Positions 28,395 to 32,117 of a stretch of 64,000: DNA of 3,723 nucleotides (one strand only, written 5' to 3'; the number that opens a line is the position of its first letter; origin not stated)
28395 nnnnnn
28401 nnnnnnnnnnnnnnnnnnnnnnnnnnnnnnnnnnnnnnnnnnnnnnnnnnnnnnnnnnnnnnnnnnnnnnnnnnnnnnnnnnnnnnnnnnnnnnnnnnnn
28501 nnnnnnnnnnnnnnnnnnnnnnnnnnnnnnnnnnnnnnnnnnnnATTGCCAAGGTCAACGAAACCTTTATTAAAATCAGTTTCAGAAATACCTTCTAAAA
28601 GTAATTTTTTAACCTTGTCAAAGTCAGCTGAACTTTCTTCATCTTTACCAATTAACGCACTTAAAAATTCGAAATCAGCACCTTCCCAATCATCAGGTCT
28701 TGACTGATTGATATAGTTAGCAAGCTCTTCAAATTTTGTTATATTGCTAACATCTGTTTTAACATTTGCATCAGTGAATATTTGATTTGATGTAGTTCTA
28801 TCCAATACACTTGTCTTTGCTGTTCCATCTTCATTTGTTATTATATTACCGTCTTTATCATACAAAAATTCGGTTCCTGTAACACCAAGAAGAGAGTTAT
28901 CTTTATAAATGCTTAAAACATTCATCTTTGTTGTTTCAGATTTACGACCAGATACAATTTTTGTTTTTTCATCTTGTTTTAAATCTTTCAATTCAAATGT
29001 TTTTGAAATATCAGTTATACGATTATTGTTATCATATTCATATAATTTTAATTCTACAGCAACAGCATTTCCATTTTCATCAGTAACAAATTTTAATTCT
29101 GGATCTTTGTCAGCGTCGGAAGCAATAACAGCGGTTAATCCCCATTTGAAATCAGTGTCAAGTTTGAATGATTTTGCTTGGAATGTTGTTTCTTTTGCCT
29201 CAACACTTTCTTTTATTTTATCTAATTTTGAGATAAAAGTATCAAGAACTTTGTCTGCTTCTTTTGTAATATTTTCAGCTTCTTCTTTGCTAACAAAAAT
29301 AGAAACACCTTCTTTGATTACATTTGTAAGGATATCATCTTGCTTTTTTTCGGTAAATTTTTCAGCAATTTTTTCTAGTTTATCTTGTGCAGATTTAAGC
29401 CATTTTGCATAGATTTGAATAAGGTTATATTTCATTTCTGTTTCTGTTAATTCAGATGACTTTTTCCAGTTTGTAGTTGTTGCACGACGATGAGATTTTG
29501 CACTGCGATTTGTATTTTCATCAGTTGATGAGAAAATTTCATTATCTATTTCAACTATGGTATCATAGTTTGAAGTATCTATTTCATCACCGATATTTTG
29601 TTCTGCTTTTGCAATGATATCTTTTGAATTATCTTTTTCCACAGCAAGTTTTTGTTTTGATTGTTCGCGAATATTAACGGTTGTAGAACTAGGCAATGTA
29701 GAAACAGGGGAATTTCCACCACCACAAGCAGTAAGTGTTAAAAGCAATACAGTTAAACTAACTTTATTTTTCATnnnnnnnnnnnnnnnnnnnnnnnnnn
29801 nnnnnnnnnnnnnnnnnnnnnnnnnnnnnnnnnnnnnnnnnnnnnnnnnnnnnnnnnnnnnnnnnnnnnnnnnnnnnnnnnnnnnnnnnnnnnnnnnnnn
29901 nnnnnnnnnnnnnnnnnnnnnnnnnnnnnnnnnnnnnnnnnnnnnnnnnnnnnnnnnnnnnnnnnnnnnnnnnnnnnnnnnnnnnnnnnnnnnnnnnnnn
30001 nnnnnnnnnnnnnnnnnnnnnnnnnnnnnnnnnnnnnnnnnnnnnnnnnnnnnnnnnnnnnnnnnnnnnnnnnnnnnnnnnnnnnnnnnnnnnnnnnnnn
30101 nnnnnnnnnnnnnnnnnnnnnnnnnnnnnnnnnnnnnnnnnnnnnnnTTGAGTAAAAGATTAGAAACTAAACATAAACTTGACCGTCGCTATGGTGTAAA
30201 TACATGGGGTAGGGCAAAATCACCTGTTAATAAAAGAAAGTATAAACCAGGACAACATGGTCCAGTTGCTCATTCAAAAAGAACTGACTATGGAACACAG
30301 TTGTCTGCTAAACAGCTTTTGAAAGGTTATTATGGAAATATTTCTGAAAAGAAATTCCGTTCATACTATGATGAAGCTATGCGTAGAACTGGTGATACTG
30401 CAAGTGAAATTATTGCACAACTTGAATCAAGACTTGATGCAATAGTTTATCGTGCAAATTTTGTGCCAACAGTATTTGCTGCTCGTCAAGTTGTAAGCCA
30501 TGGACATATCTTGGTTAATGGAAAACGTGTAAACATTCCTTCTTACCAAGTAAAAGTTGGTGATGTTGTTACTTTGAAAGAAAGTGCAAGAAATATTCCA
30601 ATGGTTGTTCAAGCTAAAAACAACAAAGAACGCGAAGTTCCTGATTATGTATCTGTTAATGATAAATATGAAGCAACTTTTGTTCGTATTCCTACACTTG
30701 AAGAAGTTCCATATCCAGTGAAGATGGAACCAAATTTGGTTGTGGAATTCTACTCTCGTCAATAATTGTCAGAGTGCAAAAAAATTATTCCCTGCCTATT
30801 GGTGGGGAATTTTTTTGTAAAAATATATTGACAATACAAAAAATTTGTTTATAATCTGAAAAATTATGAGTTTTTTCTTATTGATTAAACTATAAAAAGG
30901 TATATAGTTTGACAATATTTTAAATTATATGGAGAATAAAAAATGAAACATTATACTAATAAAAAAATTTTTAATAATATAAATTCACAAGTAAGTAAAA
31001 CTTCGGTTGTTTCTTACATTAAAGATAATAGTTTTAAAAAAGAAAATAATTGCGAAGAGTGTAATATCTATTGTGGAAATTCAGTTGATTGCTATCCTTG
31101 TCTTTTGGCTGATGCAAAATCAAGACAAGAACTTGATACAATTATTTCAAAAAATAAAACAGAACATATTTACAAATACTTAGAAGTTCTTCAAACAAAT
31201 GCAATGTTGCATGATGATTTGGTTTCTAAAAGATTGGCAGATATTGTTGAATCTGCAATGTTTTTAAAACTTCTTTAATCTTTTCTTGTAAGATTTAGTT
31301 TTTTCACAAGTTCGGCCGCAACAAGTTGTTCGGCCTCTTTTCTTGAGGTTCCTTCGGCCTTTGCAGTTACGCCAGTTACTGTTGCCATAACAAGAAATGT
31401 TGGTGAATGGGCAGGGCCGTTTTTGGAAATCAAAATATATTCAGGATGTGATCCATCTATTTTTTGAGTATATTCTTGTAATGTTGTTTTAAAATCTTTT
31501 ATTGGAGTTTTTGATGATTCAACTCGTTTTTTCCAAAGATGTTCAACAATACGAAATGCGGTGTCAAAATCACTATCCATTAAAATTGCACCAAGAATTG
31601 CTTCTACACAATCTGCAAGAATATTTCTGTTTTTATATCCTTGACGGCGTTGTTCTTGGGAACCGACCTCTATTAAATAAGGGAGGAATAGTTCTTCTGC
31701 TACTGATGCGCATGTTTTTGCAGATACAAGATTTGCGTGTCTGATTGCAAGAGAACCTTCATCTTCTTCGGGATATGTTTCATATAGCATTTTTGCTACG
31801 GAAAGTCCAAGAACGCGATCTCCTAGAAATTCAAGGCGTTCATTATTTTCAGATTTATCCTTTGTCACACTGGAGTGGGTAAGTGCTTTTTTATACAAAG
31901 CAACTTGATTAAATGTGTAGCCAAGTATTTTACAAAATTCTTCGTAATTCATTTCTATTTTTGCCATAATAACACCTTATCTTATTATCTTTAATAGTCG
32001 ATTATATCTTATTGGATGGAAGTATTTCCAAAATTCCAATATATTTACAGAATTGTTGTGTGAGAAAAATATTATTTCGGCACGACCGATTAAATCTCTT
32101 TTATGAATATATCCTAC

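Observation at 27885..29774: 629-aa lipoprotein with a long coiled-coil/charged middle region and TbpB-like C-lobe; ligand unknown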

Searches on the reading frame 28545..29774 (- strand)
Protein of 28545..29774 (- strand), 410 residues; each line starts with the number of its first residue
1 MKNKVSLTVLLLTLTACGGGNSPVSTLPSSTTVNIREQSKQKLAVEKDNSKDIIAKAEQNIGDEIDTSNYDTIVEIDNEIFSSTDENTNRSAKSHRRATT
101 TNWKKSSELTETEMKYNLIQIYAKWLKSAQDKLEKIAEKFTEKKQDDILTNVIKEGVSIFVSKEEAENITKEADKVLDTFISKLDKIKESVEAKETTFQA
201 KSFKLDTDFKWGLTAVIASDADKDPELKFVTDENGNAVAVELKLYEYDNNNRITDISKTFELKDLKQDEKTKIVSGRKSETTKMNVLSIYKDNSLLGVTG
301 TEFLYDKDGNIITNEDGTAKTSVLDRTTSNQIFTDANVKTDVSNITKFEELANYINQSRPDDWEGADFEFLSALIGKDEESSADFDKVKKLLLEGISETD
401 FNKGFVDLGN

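Call 57: predict_structure(alignment_id=A4)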
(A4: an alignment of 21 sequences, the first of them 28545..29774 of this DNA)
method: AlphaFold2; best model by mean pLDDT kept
length: 410 residues; sequences in the alignment: 21
mean_pLDDT: 66.6   pTM: 0.44
mean pLDDT of the five models: 66.6, 64.9, 61.4, 60.1, 56.3
residues with pLDDT >= 90: 74; 70-90: 126; 50-70: 114; < 50: 96
segments of 3 or more residues with pLDDT < 50: 1-47, 84-100, 215-219, 281-286, 322-330, 360-365
pLDDT, mean of each block of 10 residues (from residue 1): 29 29 29 32 48 89 93 90 45 32 75 89 91 91 89 93 91 86 91 82 60 50 68 74 73 77 77 67 47 53 52 61 47 63 81 70 50 66 74 68 58
secondary structure, 60 per line:
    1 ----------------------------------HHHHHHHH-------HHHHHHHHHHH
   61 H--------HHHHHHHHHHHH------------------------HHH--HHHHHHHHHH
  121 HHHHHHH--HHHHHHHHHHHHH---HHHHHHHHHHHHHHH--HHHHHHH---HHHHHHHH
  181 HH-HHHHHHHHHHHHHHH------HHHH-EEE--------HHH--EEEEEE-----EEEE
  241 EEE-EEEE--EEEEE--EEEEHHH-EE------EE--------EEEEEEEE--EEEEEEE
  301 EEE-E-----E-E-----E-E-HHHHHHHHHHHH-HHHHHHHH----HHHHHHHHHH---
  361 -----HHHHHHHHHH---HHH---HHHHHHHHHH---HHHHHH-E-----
elements in order: H35-42 H50-61 H70-81 H111-127 H130-142 H146-160 H163-169 H173-182 H184-198 H205-208 E210-212 E226-231 E237-243 E245-248 E251-255 E258-261 E284-291 E294-303 H323-334 H336-343 H348-357 H366-375 H385-394 H398-403

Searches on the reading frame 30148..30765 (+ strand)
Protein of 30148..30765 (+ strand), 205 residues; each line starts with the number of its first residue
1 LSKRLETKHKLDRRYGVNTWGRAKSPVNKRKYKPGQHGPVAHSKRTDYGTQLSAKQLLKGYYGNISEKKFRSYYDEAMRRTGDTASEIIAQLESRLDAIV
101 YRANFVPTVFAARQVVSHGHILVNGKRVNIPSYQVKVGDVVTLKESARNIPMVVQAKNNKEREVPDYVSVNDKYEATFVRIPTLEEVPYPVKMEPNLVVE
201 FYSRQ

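Call 5: search_protein_families(library=pfam, proteins=[window:30148-30765:+], max_evalue=0.01)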
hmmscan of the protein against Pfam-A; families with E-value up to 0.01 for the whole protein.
window:30148-30765:+ (205 aa): 3 families
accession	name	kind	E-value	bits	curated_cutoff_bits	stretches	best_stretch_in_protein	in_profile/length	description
PF01479.30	S4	-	5.1e-19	68.2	22.8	1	95-141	2-48/48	S4 domain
PF00163.24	Ribosomal_S4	-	1.2e-18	68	23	1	6-93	4-95/95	Ribosomal protein S4/S9 N-terminal domain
PF13275.11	S4_2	-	0.0011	19.3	24.6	1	103-146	17-60/65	S4 domain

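Call 6: search_protein_families(library=ncbifam, proteins=[window:30148-30765:+], max_evalue=0.01)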
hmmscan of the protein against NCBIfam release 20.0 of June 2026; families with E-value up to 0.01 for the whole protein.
window:30148-30765:+ (205 aa): 7 families
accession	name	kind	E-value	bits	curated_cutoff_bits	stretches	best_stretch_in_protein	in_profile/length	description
NF003717.0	PRK05327.1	equivalog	1.3e-71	240.7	116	1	1-204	1-202/202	30S ribosomal protein S4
TIGR01017.1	rpsD_bact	equivalog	5.7e-66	222.1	177.2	1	6-204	4-200/200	30S ribosomal protein S4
NF003139.0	PRK04051.1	equivalog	1.1e-14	54.6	138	1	90-144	99-153/179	30S ribosomal protein S4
TIGR01018.1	uS4_arch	equivalog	6.4e-11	42.5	82.25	1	91-138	101-148/162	30S ribosomal protein S4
NF007673.0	PRK10348.1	equivalog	7.7e-05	22.8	148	1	92-170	7-84/133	ribosome-associated heat shock protein Hsp15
TIGR00478.1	tly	subfamily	0.00061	19.2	185.8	1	95-148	1-54/228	TlyA family rRNA (cytidine-2'-O)-methyltransferase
TIGR03069.1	PS_II_S4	equivalog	0.0012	18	201.55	1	95-146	185-235/257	photosystem II electron transport protein, Sll1252 family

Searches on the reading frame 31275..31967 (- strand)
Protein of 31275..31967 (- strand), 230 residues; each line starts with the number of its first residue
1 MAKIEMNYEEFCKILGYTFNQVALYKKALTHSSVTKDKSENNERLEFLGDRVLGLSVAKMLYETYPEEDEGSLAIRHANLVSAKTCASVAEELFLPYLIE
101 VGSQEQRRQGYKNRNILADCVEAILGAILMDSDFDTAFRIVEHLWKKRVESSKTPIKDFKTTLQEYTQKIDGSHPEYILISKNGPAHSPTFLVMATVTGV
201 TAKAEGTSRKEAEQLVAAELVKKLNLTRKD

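Call 5: search_protein_families(library=pfam, proteins=[window:31275-31967:-], max_evalue=0.01)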
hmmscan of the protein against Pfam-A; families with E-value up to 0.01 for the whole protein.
window:31275-31967:- (230 aa): 4 families
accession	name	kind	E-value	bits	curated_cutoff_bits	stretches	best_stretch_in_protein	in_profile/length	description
PF14622.11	Ribonucleas_3_3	-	6.8e-30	104.3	35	1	24-143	4-122/128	Ribonuclease-III-like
PF00636.31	Ribonuclease_3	-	6.2e-20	72.3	27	1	43-132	1-101/102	Ribonuclease III domain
PF00035.32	dsrm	-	1.3e-11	45.4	23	1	160-224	2-66/66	Double-stranded RNA binding motif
PF22935.1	RM44_endonuclase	-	0.0027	18.2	27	1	33-128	50-139/139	Large ribosomal subunit protein mL44, endonuclease domain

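Call 6: search_protein_families(library=ncbifam, proteins=[window:31275-31967:-], max_evalue=0.01)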
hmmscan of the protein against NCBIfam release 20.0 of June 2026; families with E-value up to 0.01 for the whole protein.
window:31275-31967:- (230 aa): 2 families
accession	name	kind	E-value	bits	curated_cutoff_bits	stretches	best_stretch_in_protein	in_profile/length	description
TIGR02191.1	RNaseIII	equivalog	1.4e-64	217.6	166.25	1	13-224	3-219/219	ribonuclease III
TIGR04238.1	seadorna_dsRNA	equivalog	7.6e-11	42.1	125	1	160-224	3-67/201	seadornavirus double-stranded RNA-binding protein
